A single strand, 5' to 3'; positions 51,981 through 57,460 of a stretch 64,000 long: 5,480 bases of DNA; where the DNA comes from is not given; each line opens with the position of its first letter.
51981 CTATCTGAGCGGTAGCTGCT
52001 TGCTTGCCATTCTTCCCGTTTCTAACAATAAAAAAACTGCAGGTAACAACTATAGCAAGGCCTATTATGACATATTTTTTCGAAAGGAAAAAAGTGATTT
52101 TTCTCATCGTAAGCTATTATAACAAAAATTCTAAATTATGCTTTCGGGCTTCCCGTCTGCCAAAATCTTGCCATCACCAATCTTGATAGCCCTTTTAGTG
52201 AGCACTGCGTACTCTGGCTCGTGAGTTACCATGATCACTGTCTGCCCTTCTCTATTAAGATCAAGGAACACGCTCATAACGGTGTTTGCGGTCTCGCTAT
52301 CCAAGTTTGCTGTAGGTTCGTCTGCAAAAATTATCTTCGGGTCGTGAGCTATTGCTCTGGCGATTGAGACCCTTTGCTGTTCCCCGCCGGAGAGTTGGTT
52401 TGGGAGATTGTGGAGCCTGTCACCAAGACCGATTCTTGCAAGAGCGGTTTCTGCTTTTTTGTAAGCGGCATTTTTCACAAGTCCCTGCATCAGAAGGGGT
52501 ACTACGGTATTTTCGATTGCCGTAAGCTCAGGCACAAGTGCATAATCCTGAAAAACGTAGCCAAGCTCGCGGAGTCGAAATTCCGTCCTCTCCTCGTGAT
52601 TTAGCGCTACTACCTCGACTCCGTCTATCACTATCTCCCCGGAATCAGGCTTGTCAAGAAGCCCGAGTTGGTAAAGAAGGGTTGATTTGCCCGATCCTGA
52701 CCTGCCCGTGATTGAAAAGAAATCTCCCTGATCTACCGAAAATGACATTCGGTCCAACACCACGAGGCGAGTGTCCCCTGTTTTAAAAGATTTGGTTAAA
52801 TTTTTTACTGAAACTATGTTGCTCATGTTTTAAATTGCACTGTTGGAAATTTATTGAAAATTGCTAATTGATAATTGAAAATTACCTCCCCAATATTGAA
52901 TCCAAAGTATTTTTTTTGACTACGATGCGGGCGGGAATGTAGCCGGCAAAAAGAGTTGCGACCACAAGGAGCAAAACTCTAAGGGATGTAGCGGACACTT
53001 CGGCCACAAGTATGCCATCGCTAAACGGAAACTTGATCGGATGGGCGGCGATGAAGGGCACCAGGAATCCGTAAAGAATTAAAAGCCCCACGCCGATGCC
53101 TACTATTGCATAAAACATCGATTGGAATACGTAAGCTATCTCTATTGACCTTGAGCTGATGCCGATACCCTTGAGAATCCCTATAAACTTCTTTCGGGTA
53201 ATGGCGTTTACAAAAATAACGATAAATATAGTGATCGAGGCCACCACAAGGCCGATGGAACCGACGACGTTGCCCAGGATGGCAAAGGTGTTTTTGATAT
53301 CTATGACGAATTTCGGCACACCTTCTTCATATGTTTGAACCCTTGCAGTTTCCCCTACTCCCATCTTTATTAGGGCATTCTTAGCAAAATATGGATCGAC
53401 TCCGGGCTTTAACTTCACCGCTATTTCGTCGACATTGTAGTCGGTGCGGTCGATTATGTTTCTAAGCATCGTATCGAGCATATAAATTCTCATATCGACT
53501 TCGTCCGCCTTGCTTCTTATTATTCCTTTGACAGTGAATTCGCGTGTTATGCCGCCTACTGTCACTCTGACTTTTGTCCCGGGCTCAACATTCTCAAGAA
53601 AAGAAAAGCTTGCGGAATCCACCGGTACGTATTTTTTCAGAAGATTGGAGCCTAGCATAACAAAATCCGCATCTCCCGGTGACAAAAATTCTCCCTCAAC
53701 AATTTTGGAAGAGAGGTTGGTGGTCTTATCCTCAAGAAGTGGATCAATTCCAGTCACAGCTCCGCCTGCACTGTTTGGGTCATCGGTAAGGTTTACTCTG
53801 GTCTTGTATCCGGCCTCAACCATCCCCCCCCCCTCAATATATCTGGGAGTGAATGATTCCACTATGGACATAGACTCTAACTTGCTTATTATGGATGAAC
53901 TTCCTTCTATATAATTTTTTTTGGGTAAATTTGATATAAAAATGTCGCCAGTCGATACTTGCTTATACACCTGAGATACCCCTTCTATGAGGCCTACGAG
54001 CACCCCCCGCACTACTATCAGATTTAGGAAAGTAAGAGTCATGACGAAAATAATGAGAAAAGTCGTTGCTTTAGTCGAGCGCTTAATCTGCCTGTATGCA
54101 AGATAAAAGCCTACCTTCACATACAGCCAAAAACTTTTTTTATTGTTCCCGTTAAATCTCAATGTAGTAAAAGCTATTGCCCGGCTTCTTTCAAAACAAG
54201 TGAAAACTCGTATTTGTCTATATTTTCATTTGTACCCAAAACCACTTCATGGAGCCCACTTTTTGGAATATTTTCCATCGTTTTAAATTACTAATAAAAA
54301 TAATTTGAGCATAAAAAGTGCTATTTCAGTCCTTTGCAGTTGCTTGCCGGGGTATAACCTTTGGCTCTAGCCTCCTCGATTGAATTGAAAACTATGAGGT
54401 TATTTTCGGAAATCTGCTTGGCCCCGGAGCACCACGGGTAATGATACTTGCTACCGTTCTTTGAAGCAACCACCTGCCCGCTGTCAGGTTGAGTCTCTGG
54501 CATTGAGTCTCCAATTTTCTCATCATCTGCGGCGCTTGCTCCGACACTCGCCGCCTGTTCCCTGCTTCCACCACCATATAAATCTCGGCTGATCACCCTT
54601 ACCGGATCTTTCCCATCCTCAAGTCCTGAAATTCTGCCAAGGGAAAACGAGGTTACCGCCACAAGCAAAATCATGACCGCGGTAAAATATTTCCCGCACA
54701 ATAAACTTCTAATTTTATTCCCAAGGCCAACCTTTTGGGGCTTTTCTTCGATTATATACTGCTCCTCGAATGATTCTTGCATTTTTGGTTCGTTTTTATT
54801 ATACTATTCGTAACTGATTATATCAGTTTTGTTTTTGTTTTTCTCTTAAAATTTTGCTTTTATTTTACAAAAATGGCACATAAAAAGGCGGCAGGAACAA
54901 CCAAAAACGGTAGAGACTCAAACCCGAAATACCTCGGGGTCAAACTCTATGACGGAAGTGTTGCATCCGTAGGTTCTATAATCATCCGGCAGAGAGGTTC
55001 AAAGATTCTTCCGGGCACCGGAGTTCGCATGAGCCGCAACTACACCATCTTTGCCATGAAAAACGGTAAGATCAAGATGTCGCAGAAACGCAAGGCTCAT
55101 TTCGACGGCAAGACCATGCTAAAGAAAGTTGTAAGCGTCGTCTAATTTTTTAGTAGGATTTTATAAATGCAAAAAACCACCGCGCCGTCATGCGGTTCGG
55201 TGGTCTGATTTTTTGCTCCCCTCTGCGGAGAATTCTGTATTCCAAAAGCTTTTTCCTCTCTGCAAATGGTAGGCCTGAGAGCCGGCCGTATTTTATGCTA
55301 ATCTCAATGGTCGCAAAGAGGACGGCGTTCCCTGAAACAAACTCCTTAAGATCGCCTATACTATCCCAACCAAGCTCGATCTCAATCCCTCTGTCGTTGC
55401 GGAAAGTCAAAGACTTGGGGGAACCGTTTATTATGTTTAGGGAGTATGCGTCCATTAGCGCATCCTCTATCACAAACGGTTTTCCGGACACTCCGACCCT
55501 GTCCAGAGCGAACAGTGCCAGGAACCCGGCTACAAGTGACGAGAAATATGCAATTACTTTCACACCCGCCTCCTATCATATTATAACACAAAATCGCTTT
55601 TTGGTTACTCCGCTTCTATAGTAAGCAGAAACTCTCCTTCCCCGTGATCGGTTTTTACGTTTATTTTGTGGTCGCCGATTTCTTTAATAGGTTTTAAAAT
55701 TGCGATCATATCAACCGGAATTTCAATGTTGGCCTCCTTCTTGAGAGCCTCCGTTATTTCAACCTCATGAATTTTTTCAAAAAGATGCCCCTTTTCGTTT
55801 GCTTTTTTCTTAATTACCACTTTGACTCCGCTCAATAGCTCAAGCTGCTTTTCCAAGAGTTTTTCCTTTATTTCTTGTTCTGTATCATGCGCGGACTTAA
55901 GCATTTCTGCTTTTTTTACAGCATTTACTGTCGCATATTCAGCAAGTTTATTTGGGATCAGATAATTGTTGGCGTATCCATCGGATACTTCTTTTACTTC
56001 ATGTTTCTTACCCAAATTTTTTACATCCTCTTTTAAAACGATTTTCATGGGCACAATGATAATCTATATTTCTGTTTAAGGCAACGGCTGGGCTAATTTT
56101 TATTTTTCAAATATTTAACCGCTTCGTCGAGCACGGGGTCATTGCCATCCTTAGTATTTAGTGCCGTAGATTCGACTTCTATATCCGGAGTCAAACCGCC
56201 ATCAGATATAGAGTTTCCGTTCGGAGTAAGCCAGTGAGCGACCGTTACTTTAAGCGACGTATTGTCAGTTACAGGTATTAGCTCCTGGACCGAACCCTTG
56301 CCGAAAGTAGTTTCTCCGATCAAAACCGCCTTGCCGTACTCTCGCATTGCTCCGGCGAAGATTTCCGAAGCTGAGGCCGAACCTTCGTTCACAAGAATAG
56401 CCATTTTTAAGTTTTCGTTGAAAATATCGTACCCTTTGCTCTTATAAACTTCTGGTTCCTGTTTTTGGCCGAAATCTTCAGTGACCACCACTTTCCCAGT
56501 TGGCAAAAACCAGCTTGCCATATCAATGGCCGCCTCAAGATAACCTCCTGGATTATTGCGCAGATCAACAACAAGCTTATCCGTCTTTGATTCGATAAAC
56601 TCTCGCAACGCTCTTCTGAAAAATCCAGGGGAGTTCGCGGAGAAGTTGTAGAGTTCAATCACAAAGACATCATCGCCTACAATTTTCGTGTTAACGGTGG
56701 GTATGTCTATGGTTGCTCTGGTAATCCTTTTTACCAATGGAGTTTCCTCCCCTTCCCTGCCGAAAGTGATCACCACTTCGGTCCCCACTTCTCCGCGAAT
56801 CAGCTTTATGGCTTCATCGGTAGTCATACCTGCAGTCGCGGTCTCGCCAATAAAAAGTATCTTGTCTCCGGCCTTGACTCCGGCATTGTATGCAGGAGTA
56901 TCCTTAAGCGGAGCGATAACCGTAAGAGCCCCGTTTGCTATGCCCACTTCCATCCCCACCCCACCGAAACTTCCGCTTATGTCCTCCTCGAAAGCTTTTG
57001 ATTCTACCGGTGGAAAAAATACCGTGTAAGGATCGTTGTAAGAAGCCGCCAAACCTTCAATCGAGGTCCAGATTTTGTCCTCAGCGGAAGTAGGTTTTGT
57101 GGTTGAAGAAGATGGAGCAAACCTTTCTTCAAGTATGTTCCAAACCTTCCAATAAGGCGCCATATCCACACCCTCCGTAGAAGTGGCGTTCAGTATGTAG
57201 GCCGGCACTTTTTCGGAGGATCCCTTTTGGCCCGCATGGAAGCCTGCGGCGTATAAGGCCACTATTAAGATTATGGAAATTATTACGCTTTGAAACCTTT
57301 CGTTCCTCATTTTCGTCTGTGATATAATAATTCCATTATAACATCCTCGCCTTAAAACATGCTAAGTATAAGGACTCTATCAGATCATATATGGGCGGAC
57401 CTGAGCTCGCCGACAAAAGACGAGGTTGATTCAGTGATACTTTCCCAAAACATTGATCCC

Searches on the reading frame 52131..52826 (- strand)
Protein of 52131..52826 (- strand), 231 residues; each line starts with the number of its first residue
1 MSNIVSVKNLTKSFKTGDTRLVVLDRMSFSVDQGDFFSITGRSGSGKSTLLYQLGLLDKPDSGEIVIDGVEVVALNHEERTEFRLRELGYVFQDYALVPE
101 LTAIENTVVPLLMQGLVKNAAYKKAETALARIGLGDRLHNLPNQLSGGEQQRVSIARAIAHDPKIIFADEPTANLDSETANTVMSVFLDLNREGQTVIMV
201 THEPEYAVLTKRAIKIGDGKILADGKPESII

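Call 33: search_protein_families(library=pfam, proteins=[window:52131-52826:-], max_evalue=0.00001)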
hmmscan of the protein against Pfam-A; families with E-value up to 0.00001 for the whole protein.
window:52131-52826:- (231 aa): 2 families
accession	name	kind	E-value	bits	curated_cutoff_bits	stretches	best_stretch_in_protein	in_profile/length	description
PF00005.33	ABC_tran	-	9.4e-33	114.1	25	1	24-173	1-137/137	ABC transporter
PF13304.12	AAA_21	-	7.6e-06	26.6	27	0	37-57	2-22/304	AAA domain, putative AbiEii toxin, Type IV TA system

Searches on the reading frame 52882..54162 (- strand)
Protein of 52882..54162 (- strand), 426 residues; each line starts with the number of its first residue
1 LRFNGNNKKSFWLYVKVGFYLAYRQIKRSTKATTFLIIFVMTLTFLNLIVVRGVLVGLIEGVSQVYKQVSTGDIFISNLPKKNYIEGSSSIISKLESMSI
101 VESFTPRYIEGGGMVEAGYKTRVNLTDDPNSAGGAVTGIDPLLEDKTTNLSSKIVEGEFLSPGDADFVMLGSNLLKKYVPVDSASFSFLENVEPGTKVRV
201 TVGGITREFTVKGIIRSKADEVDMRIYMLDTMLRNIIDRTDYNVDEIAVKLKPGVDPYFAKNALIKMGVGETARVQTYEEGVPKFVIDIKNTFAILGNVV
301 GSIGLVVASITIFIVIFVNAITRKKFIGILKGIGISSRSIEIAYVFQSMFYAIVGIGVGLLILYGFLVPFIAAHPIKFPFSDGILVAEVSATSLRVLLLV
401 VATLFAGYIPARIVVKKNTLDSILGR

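Call 33: search_protein_families(library=pfam, proteins=[window:52882-54162:-], max_evalue=0.00001)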
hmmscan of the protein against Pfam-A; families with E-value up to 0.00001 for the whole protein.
window:52882-54162:- (426 aa): 1 family
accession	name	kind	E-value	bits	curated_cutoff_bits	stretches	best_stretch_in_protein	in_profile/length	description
PF02687.27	FtsX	-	5.8e-10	39.7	25.5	1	299-418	2-119/120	FtsX-like permease C-terminal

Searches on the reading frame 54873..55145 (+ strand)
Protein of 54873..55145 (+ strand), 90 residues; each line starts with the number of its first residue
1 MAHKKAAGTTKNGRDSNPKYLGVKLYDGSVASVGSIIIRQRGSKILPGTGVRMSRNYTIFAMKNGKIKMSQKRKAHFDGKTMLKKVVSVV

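Call 33: search_protein_families(library=pfam, proteins=[window:54873-55145:+], max_evalue=0.00001)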
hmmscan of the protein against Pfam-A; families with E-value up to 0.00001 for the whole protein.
window:54873-55145:+ (90 aa): 1 family
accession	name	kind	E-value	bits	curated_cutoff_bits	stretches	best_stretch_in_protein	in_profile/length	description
PF01016.24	Ribosomal_L27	-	2.1e-28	98.6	20.5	1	2-74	1-73/79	Ribosomal L27 protein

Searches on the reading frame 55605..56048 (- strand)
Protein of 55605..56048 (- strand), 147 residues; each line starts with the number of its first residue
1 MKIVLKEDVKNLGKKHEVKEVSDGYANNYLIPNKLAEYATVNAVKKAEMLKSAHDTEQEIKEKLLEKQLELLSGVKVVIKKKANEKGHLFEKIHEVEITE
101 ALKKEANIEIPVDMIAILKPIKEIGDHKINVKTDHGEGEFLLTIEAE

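Call 33: search_protein_families(library=pfam, proteins=[window:55605-56048:-], max_evalue=0.00001)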
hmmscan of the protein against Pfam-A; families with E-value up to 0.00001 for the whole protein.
window:55605-56048:- (147 aa): 2 families
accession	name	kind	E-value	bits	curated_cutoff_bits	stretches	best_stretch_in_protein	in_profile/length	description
PF01281.25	Ribosomal_L9_N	-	6.5e-21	74.1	20.7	1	1-46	1-46/47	Ribosomal protein L9, N-terminal domain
PF03948.19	Ribosomal_L9_C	-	3.5e-12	47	23.2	1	67-134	5-73/86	Ribosomal protein L9, C-terminal domain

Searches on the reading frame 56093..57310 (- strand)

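Call 33: search_protein_families(library=pfam, proteins=[window:56093-57310:-], max_evalue=0.00001)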
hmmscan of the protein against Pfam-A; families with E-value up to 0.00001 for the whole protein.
window:56093-57310:- (405 aa): 4 families
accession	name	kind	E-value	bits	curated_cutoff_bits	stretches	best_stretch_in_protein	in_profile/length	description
PF03572.23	Peptidase_S41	-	6.9e-50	169.3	24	1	217-379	4-165/165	Peptidase family S41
PF17820.7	PDZ_6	-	2.2e-08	34.2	27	1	133-183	4-52/54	PDZ domain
PF00595.29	PDZ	-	1.2e-06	29.3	23.2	1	117-178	11-75/81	PDZ domain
PF13180.12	PDZ_2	-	8.2e-06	26.5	27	0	118-189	3-73/80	PDZ domain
